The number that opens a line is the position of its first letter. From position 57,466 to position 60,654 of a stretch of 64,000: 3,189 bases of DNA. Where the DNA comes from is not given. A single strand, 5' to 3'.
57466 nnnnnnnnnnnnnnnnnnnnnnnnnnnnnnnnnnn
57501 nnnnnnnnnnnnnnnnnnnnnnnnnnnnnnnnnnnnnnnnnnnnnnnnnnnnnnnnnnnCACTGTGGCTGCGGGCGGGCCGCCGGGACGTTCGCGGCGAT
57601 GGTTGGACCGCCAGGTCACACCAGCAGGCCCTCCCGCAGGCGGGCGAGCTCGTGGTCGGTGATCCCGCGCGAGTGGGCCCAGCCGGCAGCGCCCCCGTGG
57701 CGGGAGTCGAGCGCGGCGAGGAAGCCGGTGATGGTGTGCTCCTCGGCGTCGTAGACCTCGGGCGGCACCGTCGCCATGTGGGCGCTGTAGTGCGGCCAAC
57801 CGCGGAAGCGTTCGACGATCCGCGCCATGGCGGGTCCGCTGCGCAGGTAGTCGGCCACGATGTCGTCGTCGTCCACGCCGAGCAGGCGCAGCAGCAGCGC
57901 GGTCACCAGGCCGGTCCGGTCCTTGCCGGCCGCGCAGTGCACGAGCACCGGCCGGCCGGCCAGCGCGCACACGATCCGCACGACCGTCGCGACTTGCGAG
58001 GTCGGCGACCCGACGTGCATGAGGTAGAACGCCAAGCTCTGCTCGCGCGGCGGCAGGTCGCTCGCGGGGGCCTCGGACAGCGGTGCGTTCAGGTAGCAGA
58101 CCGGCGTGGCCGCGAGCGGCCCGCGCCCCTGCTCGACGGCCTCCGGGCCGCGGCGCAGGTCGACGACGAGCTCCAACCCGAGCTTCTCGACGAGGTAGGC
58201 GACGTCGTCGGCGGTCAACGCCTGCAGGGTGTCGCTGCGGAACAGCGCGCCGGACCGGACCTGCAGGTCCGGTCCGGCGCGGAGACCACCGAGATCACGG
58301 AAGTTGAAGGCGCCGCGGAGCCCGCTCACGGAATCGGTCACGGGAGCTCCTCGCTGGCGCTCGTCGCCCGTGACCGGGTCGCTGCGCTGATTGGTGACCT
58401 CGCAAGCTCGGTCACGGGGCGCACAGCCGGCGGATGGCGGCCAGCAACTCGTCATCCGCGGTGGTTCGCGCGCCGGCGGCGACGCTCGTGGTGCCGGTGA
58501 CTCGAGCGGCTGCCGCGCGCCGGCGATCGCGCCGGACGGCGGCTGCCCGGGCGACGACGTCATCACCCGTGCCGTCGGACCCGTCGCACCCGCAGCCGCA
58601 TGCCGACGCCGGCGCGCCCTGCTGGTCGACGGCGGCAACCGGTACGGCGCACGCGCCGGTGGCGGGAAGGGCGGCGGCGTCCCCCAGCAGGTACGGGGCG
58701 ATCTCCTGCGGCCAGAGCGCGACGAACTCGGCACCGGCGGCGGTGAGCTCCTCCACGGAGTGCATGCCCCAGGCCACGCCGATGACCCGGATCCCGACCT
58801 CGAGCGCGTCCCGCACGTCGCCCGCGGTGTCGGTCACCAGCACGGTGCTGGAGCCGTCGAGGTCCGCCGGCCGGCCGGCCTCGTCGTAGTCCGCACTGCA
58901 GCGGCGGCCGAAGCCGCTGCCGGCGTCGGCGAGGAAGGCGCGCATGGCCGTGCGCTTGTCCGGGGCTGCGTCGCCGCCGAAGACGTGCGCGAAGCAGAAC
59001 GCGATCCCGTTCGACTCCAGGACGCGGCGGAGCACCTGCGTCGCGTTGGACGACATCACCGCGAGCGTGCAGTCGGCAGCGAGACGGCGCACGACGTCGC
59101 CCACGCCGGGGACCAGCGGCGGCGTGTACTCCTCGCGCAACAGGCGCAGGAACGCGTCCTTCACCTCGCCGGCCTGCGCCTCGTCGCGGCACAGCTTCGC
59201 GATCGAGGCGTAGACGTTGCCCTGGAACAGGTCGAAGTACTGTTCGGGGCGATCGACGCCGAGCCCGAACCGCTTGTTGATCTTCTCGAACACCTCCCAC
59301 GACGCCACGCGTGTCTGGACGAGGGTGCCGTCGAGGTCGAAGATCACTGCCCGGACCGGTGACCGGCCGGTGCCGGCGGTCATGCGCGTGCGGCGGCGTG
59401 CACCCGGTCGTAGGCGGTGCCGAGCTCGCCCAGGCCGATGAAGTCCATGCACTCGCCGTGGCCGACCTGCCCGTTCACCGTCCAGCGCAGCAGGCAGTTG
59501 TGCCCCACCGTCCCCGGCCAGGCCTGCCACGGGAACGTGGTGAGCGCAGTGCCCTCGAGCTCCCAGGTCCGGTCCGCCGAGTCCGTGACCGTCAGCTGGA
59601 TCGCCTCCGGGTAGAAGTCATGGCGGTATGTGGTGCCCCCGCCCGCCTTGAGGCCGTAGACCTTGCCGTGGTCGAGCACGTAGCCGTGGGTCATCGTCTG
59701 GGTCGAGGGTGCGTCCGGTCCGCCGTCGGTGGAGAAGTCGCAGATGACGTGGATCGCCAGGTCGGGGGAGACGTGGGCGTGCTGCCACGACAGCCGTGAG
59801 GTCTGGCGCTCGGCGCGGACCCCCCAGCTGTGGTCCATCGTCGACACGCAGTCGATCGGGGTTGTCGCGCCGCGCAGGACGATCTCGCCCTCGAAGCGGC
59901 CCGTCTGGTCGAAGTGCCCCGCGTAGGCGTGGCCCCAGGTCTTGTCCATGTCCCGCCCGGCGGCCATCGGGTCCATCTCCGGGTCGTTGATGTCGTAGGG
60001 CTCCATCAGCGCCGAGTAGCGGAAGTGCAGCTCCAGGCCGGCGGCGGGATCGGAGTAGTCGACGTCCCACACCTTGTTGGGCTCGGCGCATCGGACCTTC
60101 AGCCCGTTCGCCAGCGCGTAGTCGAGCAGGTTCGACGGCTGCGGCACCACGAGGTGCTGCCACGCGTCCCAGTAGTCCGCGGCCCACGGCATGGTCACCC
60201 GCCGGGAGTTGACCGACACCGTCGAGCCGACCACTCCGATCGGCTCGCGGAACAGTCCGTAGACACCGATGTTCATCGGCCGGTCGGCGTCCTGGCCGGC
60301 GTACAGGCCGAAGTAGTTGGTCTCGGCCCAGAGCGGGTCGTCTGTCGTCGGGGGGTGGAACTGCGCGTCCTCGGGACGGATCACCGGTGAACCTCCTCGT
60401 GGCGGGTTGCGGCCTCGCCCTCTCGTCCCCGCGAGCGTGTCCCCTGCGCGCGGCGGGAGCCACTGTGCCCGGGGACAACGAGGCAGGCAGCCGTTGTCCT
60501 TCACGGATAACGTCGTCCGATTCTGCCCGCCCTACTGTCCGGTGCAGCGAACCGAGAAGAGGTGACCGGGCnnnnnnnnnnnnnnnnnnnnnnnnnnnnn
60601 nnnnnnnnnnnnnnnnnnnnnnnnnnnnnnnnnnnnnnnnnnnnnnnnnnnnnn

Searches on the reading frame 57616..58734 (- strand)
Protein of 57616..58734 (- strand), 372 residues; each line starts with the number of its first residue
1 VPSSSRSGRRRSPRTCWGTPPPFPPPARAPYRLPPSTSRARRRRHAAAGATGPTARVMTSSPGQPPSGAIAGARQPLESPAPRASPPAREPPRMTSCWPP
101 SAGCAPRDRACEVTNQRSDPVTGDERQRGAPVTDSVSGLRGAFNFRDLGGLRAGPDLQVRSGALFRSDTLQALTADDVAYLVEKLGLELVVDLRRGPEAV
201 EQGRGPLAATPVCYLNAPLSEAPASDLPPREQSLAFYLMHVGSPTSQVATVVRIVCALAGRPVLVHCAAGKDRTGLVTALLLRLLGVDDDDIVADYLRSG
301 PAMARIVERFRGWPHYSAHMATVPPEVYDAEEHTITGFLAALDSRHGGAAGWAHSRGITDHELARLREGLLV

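Call 68: search_protein_families(library=pfam, proteins=[window:57616-58734:-], max_evalue=0.00001)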
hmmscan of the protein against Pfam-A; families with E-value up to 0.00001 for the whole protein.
window:57616-58734:- (372 aa): 1 family
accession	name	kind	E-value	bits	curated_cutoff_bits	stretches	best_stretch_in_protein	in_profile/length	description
PF13350.11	Y_phosphatase3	-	5e-51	174.4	22.2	1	139-371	3-239/240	Tyrosine phosphatase family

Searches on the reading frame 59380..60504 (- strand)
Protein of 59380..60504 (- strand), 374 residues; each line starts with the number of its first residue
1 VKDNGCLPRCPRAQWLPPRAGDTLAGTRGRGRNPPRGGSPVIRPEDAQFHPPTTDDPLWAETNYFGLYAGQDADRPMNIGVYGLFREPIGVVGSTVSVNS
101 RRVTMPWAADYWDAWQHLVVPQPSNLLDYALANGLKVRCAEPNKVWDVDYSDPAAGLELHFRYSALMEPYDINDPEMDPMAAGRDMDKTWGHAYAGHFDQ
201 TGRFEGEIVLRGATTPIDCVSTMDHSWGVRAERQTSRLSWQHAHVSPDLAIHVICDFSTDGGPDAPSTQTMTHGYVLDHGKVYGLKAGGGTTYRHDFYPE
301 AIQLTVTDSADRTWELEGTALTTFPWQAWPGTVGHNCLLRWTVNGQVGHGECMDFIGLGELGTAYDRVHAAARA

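Call 68: search_protein_families(library=pfam, proteins=[window:59380-60504:-], max_evalue=0.00001)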
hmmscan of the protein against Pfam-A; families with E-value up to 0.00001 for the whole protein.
window:59380-60504:- (374 aa): 1 family
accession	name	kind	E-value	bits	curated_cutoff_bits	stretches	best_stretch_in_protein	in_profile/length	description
PF23212.2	DUF7064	-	1.1e-09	39.1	24.7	1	238-351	8-119/126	Domain of unknown function (DUF7064)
